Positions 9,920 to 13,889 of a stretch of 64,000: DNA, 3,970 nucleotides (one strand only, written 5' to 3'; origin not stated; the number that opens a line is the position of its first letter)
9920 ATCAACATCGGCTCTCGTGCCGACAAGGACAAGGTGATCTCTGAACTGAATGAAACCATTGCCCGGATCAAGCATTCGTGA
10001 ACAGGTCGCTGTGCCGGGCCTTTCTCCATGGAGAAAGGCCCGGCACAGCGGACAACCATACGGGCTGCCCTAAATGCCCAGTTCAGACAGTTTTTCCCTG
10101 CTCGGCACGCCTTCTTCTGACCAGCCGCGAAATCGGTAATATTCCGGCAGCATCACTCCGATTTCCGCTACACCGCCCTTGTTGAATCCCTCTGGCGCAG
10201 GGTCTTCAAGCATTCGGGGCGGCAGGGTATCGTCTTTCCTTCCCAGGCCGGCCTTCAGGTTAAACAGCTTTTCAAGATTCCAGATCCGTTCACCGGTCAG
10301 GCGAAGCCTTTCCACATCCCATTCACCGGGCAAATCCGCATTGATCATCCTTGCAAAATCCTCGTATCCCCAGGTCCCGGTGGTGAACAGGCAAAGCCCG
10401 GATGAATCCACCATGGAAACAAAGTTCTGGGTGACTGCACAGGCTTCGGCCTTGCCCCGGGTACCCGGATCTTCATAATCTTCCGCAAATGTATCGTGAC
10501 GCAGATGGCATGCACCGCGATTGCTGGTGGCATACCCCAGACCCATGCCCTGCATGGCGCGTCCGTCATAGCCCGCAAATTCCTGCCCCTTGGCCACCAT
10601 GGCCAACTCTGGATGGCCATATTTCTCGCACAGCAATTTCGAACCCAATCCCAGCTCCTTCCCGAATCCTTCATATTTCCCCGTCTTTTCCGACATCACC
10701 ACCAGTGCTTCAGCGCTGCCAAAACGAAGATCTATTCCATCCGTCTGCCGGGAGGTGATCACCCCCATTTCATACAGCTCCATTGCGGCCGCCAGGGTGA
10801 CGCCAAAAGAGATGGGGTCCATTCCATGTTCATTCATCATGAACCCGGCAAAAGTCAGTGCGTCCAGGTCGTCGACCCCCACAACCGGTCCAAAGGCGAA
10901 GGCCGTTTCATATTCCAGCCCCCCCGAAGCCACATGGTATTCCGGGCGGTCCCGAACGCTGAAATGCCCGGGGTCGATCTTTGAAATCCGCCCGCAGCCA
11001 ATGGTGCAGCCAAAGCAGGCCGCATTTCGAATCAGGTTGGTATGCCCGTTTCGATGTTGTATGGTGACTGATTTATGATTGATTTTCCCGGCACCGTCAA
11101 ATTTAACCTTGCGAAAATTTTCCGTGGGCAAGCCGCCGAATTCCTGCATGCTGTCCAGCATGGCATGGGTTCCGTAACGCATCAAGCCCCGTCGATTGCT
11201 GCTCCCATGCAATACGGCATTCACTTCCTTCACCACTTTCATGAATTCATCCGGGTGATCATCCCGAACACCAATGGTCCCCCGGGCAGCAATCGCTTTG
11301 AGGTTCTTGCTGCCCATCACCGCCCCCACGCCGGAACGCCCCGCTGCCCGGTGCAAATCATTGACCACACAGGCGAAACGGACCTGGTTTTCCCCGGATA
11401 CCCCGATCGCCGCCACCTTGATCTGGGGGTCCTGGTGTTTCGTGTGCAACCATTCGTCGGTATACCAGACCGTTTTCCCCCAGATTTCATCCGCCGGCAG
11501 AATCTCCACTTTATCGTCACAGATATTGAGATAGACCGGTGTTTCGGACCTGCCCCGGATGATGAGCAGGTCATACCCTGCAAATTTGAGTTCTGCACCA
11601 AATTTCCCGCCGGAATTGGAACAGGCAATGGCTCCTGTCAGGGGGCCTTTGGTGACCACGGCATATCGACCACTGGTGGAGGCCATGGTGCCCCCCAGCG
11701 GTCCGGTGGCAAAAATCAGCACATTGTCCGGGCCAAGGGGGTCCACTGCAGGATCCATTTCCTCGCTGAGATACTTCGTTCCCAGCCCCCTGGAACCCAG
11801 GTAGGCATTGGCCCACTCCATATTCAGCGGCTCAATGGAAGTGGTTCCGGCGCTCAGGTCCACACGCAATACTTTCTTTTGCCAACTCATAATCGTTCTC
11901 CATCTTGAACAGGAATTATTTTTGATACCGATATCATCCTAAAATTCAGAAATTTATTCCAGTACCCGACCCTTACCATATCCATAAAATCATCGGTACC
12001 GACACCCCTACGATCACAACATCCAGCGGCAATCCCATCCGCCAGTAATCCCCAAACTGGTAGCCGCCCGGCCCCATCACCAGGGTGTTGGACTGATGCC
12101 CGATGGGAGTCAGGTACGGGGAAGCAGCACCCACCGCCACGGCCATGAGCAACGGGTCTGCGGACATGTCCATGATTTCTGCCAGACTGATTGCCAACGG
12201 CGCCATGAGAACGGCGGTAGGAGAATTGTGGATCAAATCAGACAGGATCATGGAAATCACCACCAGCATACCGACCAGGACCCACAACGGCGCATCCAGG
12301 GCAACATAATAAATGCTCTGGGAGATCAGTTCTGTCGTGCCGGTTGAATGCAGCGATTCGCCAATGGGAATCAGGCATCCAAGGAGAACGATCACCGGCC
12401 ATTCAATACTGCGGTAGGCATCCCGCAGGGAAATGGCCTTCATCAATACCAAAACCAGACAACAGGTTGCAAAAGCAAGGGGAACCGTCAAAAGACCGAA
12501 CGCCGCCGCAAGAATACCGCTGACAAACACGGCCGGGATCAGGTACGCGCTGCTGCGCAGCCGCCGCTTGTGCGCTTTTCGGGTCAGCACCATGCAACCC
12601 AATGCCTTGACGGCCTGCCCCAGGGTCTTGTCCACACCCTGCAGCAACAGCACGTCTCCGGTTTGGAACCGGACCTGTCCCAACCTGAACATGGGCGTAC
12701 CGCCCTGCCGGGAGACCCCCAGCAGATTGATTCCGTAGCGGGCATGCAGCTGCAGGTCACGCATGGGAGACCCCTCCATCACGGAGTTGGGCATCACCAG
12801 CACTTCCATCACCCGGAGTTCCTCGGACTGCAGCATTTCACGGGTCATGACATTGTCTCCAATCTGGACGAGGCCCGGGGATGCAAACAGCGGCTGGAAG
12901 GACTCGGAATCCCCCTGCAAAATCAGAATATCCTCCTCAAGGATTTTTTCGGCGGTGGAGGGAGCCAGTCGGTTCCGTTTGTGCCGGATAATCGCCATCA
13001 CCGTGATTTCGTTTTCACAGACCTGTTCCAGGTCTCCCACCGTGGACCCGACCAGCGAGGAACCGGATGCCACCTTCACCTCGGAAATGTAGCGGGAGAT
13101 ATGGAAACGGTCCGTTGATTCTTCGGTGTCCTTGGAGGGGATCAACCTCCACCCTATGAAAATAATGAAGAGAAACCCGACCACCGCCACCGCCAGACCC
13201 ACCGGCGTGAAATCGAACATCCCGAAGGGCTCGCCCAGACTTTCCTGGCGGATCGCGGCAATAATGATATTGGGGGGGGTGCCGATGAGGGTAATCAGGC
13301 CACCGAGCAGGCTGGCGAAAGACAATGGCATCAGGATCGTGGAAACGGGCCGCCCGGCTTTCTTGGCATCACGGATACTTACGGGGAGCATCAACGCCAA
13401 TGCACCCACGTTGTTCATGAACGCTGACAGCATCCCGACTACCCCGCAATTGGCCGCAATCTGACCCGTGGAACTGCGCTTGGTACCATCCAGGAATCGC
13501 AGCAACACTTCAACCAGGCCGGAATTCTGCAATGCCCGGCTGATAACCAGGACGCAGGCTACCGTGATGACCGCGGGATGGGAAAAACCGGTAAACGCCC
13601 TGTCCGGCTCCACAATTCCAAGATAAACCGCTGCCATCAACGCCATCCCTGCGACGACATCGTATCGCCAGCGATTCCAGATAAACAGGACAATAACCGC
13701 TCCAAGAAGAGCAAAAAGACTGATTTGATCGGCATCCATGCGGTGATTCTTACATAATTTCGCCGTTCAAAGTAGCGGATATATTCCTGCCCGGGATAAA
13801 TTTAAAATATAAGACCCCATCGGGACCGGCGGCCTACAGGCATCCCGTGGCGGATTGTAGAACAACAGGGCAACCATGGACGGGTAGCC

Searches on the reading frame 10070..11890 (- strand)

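Call 28: search_protein_families(library=ncbifam, proteins=[window:10070-11890:-], max_evalue=1e-10)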
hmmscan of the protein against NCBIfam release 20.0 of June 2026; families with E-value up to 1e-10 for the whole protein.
window:10070-11890:- (606 aa): 2 families
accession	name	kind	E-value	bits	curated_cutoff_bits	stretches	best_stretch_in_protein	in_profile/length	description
NF007354.0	PRK09849.1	equivalog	3.4e-58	197.8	868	1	3-233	8-236/703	aldehyde ferredoxin oxidoreductase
NF040818.1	GAPOR_Arch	equivalog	6.8e-11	41.2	1300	0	46-127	42-122/654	glyceraldehyde-3-phosphate:ferredoxin oxidoreductase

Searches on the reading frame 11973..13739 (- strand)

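Call 28: search_protein_families(library=ncbifam, proteins=[window:11973-13739:-], max_evalue=1e-10)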
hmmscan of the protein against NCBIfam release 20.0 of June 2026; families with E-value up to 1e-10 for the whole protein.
window:11973-13739:- (588 aa): 1 family
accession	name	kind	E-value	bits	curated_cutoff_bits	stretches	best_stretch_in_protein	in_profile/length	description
TIGR00785.1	dass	subfamily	1.1e-34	120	198.6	2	400-588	250-444/444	DASS family sodium-coupled anion symporter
